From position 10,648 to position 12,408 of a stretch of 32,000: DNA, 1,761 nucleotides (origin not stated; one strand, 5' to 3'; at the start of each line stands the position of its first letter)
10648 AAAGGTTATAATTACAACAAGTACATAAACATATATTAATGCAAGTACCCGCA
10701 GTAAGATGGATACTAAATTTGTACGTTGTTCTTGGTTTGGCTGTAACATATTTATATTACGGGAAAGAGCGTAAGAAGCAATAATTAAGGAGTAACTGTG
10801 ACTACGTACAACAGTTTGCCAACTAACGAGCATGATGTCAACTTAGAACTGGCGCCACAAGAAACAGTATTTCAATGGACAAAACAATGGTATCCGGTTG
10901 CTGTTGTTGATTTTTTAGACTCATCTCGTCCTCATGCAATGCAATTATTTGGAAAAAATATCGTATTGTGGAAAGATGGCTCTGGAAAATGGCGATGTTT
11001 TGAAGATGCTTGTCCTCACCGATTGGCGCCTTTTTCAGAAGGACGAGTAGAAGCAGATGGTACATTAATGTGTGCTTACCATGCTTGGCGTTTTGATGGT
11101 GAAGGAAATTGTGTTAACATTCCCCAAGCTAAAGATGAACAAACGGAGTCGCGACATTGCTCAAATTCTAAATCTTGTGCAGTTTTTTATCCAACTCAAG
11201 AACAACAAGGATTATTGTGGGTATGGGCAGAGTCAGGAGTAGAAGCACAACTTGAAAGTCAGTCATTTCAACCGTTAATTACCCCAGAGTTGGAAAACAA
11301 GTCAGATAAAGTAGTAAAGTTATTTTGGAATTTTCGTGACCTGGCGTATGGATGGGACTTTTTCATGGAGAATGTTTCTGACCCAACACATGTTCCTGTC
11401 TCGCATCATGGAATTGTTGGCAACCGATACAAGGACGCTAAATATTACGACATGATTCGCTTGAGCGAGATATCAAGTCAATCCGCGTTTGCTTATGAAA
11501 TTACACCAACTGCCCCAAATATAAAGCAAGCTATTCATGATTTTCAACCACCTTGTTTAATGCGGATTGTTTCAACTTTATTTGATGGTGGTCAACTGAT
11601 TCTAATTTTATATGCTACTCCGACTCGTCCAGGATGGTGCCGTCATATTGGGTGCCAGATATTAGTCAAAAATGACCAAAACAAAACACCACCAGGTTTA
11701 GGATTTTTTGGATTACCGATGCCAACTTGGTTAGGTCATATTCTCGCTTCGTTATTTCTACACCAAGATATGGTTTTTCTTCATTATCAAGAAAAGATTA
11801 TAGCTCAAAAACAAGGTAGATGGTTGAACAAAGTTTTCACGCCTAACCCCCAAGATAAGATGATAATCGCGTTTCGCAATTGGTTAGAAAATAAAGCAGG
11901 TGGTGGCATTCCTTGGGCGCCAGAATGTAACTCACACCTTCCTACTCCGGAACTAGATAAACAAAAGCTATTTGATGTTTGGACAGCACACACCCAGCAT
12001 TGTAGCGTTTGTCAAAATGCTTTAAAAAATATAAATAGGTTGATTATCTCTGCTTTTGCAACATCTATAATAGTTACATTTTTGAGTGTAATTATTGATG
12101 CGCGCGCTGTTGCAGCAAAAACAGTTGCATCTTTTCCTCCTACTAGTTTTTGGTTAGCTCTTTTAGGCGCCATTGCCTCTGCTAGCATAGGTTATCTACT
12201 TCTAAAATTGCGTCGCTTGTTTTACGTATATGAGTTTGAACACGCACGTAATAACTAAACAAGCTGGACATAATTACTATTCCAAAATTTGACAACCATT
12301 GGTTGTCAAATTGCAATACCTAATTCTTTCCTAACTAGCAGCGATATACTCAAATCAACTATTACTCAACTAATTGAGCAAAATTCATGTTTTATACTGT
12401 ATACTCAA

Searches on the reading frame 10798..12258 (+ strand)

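Call 54: search_protein_families(library=pfam, proteins=[window:10798-12258:+], max_evalue=0.00001)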
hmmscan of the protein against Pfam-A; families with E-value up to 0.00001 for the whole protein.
window:10798-12258:+ (486 aa): 2 families
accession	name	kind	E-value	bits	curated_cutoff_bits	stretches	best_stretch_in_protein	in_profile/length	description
PF00355.32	Rieske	-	1.4e-23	83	20.3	1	30-113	1-83/88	Rieske [2Fe-2S] domain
PF08417.18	PaO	-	1.1e-22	80.4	27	1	249-341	1-88/89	Pheophorbide a oxygenase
